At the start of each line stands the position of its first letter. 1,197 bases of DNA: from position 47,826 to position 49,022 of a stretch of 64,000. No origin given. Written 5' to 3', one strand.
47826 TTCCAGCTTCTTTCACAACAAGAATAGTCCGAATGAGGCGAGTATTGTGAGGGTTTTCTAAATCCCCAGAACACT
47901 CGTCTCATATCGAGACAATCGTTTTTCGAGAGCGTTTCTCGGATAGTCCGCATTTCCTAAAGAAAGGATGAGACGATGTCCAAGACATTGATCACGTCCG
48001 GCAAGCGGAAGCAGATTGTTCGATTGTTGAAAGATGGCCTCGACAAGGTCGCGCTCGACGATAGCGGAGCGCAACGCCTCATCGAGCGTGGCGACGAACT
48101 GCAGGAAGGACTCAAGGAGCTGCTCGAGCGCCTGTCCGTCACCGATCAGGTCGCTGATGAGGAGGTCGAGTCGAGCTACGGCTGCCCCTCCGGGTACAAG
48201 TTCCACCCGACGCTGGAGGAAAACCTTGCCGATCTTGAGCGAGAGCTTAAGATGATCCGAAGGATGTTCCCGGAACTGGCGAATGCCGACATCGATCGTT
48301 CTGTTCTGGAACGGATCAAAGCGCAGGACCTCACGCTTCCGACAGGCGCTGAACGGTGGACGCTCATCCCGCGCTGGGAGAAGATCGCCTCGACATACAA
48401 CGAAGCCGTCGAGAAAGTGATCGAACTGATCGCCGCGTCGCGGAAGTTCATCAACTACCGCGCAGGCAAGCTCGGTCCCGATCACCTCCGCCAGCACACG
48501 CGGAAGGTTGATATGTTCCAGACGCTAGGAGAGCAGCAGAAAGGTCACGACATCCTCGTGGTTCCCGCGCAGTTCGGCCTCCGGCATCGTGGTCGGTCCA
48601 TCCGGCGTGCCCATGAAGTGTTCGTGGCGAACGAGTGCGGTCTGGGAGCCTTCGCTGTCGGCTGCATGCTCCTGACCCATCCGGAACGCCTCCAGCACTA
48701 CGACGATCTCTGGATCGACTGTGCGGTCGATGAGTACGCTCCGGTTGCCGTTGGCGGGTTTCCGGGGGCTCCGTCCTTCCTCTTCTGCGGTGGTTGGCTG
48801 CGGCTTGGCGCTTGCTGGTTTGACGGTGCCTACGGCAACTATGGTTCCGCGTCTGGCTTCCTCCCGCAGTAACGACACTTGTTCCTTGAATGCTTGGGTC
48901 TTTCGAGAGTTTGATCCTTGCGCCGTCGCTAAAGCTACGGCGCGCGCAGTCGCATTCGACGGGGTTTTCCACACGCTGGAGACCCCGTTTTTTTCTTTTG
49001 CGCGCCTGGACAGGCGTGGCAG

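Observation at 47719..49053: Foreign gene inserted into the conserved secE-nusG-rplK-rplA cluster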

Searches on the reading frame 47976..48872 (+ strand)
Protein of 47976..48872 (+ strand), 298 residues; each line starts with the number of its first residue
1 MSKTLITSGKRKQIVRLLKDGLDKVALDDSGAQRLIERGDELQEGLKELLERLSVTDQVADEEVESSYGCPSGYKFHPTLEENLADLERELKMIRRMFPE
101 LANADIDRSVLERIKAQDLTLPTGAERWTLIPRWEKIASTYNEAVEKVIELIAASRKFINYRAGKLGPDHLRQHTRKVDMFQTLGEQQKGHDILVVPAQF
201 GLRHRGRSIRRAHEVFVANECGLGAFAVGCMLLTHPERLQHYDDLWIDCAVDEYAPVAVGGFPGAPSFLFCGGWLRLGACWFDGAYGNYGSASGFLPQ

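Call 5: search_protein_families(library=pfam, proteins=[window:47976-48872:+], max_evalue=0.01)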
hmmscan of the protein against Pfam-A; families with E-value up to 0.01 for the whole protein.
window:47976-48872:+ (298 aa): 0 families

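Call 7: search_protein_families(library=ncbifam, proteins=[window:47976-48872:+], max_evalue=1)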
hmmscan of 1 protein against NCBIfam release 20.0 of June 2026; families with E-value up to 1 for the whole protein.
window:47976-48872:+ (298 aa): 2 families
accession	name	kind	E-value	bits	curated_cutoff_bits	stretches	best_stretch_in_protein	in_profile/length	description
NF047839.1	PspM_Rv2743c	equivalog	0.061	13.2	80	1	25-65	83-123/220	phage shock envelope stress response protein PspM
NF011526.0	PRK14965.1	equivalog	0.092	11.5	670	1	82-146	322-386/578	DNA polymerase III subunits gamma and tau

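Call 8: search_protein_families(library=phrogs, proteins=[window:47976-48872:+], max_evalue=1)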
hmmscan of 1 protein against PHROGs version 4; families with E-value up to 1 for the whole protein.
window:47976-48872:+ (298 aa): 2 families
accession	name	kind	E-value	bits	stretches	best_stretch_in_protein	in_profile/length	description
phrog_10793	-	unknown function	0.22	12.8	1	75-106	3-34/89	-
phrog_25103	-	unknown function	0.32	12.2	1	82-104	15-39/68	-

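Call 9: search_protein_families(library=padloc, proteins=[window:47976-48872:+], max_evalue=1)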
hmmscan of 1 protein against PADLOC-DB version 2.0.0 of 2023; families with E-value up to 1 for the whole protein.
window:47976-48872:+ (298 aa): 1 family
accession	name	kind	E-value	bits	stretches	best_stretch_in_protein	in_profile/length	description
PDLC03863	LmuB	-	0.01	12.6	1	9-155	174-309/610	-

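Call 10: find_homologous_proteins(query=window:47976-48872:+, max_evalue=0.001)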
Query window:47976-48872:+ (298 aa): 1661 proteins with E <= 0.001 among 3150 candidates; the best 120 are listed.
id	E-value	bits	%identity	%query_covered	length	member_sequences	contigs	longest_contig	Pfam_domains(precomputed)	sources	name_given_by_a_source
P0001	9.6e-201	684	100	100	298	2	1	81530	-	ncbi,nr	ncbi:MAG: Uncharacterized protein G01um101438_275 [Parcubacteria group bacterium Gr01-1014_38]|nr:MA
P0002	2.7e-111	390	66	100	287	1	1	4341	-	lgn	-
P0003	4.2e-105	370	63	100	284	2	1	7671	-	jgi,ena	-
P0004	8.0e-102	359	62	99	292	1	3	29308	-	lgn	-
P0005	8.7e-102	359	60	100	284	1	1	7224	-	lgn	-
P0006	3.1e-100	354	61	100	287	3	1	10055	-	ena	-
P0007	1.8e-96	341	59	100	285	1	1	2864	-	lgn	-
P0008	1.2e-94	335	58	100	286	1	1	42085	-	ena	-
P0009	2.2e-94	335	59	99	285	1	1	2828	-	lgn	-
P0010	2.7e-94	334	57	98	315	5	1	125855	-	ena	-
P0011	3.1e-94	334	55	98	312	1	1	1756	-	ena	-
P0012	4.4e-94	333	58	100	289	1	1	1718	-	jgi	jgi:hypothetical protein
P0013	8.5e-94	333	57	98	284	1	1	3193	-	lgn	-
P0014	1.6e-93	332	56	98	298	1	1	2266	-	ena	-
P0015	2.4e-93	331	56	100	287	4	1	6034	-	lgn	-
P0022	3.7e-92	327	57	98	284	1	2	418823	-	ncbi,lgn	-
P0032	7.4e-91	323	56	100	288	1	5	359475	-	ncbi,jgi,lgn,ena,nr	ncbi:MAG TPA: hypothetical protein VMV66_01310 [Candidatus Humimicrobiaceae bacterium]|nr:hypothetic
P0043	3.9e-90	321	55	100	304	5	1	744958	-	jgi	jgi:hypothetical protein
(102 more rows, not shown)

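Call 12: find_encoding_contigs(protein=P0022, flank=5000, max_places=2)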
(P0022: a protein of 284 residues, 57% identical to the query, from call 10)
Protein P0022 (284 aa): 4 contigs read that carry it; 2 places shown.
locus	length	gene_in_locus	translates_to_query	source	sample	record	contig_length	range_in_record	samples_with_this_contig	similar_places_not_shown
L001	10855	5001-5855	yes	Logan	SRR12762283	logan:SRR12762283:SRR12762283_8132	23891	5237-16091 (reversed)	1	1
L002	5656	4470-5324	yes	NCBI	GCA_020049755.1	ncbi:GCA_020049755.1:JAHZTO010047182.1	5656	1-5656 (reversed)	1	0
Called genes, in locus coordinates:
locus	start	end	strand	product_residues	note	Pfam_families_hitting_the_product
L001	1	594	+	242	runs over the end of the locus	-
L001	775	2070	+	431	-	PF02195:ParB_N, PF01555:N6_N4_Mtase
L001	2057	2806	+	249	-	PF01555:N6_N4_Mtase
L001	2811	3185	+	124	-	-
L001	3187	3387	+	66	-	-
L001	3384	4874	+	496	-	-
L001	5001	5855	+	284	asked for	-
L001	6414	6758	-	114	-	PF22296:bAvd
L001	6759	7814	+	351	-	PF00078:RVT_1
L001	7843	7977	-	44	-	-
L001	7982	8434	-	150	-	-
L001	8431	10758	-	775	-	PF04851:ResIII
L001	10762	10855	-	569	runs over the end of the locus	PF01555:N6_N4_Mtase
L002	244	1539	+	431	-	PF02195:ParB_N, PF01555:N6_N4_Mtase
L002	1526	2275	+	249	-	PF01555:N6_N4_Mtase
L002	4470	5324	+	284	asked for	-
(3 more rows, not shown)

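Call 13: find_encoding_contigs(protein=P0043, flank=5000, max_places=2)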
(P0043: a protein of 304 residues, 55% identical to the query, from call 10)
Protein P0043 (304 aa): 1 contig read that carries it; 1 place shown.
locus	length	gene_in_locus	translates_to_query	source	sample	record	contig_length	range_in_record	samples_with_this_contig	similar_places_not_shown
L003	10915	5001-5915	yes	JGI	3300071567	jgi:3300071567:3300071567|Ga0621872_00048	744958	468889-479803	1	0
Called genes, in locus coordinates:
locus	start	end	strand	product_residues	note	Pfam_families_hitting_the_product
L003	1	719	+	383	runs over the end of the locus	-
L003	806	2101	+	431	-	PF02195:ParB_N, PF01555:N6_N4_Mtase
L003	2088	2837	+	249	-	PF01555:N6_N4_Mtase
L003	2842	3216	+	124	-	-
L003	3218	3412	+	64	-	-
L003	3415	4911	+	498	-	-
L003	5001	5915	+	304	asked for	-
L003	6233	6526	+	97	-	-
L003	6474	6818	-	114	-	PF22296:bAvd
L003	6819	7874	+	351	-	PF00078:RVT_1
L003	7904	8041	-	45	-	-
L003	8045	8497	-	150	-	-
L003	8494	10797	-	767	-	PF00270:DEAD (faint), PF04851:ResIII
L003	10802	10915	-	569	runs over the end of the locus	PF01555:N6_N4_Mtase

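Call 14: find_encoding_contigs(protein=P0032, flank=5000, max_places=3)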
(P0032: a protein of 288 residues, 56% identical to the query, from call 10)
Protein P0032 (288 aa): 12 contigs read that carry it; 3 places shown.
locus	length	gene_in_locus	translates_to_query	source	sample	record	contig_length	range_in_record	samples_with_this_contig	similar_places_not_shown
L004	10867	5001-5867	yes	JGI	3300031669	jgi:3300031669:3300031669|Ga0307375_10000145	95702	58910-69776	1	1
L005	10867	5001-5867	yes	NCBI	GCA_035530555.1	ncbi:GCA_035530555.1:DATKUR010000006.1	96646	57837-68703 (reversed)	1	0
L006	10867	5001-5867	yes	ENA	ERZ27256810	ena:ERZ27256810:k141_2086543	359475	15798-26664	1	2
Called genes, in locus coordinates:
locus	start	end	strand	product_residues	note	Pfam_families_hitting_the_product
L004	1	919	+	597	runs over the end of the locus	PF00009:GTP_EFTU, PF00071:Ras (weak), PF22042:EF-G_D2 (weak), PF03144:GTP_EFTU_D2, PF14492:EFG_III (weak), PF00679:EFG_C, PF06421:LepA_C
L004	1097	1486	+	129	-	-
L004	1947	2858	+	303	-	PF03462:PCRF, PF00472:RF-1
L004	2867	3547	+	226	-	PF00005:ABC_tran, PF13401:AAA_22 (faint), PF13304:AAA_21 (faint)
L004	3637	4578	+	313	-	PF18075:FtsX_ECD, PF02687:FtsX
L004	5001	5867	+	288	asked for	-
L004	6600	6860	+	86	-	-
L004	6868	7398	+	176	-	PF00561:Abhydrolase_1, PF06821:Ser_hydrolase, PF12146:Hydrolase_4 (faint), PF12697:Abhydrolase_6 (weak), PF12695:Abhydrolase_5 (faint)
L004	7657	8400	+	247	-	PF00557:Peptidase_M24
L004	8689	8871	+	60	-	-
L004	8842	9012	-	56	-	-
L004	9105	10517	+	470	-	PF00091:Tubulin, PF12327:FtsZ_C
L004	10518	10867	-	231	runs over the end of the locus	PF00696:AA_kinase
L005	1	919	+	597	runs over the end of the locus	PF00009:GTP_EFTU, PF00071:Ras (weak), PF22042:EF-G_D2 (weak), PF03144:GTP_EFTU_D2, PF14492:EFG_III (weak), PF00679:EFG_C, PF06421:LepA_C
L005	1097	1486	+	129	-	-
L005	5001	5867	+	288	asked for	-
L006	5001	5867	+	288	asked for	-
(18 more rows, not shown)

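Call 18: search_protein_representatives(protein=window:47976-48872:+)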
Query: 298 residues. Proteins with E-value up to 0.001 (for the whole library): 1578; up to 1e-10: 1215; up to 1e-30: 501. The best 150 are listed.
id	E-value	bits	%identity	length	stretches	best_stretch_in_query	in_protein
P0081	4.7e-88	312.0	44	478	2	86-296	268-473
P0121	2.8e-82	293.1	53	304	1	8-297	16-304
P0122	3.9e-76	272.9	51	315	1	16-298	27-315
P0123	5.9e-75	269.0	57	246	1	58-296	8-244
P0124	5.5e-71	256.0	51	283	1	5-298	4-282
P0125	1.1e-67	245.2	51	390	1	6-298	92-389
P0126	1.2e-65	238.4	49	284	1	4-296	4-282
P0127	3.6e-65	236.9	56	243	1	58-297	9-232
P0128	1.2e-64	235.2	52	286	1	5-298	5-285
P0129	1.6e-64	234.7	46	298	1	1-297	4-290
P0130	2.4e-64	234.1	52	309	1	40-297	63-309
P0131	1.2e-63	231.8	47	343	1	32-298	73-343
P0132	1.4e-63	231.7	51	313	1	22-298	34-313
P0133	1.6e-63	231.5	48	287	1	1-298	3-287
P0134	1.7e-63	231.4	47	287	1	11-296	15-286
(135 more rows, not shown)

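Call 22: find_encoding_contigs(protein=P0001, flank=10000, max_places=3)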
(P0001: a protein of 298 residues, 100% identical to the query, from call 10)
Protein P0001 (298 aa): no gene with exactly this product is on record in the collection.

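Call 28: find_encoding_contigs(protein=P0004, flank=6000, max_places=3)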
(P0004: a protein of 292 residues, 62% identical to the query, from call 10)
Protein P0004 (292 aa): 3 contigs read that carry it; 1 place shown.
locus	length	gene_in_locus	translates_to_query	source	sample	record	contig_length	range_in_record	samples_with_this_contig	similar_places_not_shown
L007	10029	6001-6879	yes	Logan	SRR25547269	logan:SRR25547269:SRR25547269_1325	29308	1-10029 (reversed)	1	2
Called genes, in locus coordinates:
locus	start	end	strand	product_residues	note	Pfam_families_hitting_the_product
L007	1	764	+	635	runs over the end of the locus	PF00270:DEAD, PF04851:ResIII, PF13307:Helicase_C_2 (weak)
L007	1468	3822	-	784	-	-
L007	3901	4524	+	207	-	-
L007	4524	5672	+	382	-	PF01261:AP_endonuc_2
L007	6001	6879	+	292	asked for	-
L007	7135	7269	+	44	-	-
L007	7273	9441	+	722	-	PF19335:HMBD, PF00122:E1-E2_ATPase, PF00702:Hydrolase, PF12710:HAD, PF08282:Hydrolase_3 (faint)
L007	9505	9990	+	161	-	PF22811:Zn_ribbon_NrdR, PF03477:ATP-cone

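Call 29: find_encoding_contigs(protein=P0008, flank=6000, max_places=2)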
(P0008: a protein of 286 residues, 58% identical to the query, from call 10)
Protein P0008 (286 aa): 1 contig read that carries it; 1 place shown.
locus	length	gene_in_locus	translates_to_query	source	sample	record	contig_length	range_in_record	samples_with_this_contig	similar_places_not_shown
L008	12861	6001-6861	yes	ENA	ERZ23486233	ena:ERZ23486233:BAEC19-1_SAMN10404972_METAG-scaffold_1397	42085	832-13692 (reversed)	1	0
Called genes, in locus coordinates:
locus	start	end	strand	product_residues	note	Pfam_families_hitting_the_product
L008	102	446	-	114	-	PF22296:bAvd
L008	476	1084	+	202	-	PF00078:RVT_1 (weak)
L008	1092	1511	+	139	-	PF00078:RVT_1 (weak)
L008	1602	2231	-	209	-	PF01726:LexA_DNA_bind, PF00717:Peptidase_S24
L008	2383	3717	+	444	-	-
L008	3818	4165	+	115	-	-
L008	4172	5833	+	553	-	PF13632:Glyco_trans_2_3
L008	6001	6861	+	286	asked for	-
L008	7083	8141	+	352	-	PF00953:Glycos_transf_4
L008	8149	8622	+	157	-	PF02643:DUF192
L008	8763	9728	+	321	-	PF00389:2-Hacid_dh, PF03446:NAD_binding_2 (faint), PF02826:2-Hacid_dh_C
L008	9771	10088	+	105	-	PF00829:Ribosomal_L21p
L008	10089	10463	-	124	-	-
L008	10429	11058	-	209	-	PF00633:HHH (faint), PF21176:RecR_HhH, PF02132:RecR_ZnF (faint), PF01751:Toprim (weak), PF13662:Toprim_4, PF21175:RecR_C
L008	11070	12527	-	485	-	PF00772:DnaB, PF13481:AAA_25, PF03796:DnaB_C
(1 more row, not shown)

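Call 35: find_related_loci(query=A1, collection=viral_contigs, flank=10000)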
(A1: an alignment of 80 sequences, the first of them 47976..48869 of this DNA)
Query A1 (298 aa) in viral_contigs; peptide patterns used: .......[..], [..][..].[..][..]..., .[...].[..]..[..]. (x = any residue, [..] = any of these).
28 stretches matched a pattern; 5 encode a relative of the query (tblastn E <= 1e-3); 5 distinct loci.
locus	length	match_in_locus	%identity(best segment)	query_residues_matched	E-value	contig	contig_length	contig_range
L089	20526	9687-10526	56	6-298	7e-100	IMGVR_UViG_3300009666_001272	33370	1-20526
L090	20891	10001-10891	42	1-298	6e-67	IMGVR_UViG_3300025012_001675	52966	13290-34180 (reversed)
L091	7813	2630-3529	43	7-298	8e-66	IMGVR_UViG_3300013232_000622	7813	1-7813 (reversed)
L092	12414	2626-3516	42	1-298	4e-65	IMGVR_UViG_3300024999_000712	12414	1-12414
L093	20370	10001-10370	48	151-275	3e-15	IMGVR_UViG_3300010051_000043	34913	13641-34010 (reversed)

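Call 37: find_encoding_contigs(protein=P0002, flank=10000, max_places=2)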
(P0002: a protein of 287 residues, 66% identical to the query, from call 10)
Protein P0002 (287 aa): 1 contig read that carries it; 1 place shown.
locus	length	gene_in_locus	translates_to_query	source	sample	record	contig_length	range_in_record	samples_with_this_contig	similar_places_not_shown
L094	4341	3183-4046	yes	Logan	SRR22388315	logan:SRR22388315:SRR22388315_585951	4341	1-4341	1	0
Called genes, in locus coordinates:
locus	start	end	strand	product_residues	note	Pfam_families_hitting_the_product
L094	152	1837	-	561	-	-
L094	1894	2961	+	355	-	PF00188:CAP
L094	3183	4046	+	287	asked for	-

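Call 38: find_encoding_contigs(protein=P0003, flank=10000, max_places=2)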
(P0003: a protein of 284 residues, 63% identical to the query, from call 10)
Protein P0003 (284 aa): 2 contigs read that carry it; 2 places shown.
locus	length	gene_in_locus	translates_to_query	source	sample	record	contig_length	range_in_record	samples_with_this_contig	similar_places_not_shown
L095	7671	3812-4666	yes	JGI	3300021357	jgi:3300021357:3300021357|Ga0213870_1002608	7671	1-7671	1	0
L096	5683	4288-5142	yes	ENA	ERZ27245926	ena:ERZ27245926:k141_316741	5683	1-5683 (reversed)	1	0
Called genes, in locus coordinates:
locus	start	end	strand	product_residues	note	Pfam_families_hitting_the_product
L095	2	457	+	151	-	?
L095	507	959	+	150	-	PF02130:YbeY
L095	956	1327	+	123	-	PF01219:DAGK_prokar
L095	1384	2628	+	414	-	PF06277:EutA (faint), PF11104:PilM_2 (faint), PF02491:SHS2_FTSA, PF06723:MreB_Mbl, PF14450:FtsA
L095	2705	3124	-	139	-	-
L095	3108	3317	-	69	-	-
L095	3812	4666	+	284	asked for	-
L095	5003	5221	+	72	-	-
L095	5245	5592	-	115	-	PF22296:bAvd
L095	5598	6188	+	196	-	PF00078:RVT_1 (weak)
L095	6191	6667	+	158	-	PF00078:RVT_1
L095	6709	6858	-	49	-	-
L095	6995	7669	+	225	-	?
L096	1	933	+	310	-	?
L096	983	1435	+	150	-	PF02130:YbeY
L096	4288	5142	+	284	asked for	-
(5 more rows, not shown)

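Call 39: find_encoding_contigs(protein=P0006, flank=10000, max_places=2)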
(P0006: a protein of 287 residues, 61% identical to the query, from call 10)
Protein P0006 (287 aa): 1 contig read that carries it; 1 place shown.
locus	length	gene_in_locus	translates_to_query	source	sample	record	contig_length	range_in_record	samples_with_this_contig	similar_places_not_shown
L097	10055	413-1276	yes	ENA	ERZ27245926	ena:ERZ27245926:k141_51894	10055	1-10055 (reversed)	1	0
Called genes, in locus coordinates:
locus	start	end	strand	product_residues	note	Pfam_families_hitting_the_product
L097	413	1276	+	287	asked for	-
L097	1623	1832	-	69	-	-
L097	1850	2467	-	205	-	-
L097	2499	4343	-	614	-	-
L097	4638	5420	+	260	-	PF05198:IF3_N, PF00707:IF3_C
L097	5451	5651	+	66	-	PF01632:Ribosomal_L35p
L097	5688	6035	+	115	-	PF00453:Ribosomal_L20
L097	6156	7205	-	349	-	PF13367:PrsW-protease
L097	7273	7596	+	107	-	PF01883:FeS_assembly_P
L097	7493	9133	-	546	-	PF13185:GAF_2, PF13492:GAF_3 (weak), PF00512:HisKA, PF02518:HATPase_c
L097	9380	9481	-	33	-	-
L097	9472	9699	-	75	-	PF19673:DUF6176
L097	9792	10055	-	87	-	?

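Call 42: predict_structure(alignment_id=A1)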
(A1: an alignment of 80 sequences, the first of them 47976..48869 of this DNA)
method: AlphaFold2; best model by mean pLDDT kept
length: 298 residues; sequences in the alignment: 80
mean_pLDDT: 82.7   pTM: 0.76
mean pLDDT of the five models: 82.7, 82.4, 81.4, 80.3, 77.6
residues with pLDDT >= 90: 104; 70-90: 136; 50-70: 52; < 50: 6
segments of 3 or more residues with pLDDT < 50: 1-6
pLDDT, mean of each block of 10 residues (from residue 1): 50 83 85 88 83 63 66 76 94 97 96 93 90 97 96 91 86 86 93 94 61 71 92 82 73 73 79 84 72 85
secondary structure, 60 per line:
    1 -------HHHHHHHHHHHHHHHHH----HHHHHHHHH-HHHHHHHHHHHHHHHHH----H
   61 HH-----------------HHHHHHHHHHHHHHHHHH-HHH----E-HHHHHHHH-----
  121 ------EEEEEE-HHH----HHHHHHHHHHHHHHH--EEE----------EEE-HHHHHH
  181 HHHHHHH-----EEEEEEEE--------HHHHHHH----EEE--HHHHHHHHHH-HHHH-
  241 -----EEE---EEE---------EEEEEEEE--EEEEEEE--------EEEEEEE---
elements in order: H8-24 H29-37 H39-55 H80-97 H108-115 E127-132 H141-155 E158-160 E171-173 H175-187 E193-200 H209-215 E220-222 H225-234 H236-239 E246-248 E252-254 E264-271 E274-280 E289-295

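Call 44: search_solved_structures(query=A1, max_evalue=10)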
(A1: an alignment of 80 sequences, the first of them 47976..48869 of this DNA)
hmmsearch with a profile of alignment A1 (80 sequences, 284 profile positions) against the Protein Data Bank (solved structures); distinct sequences matched with E-value up to 10: 0.
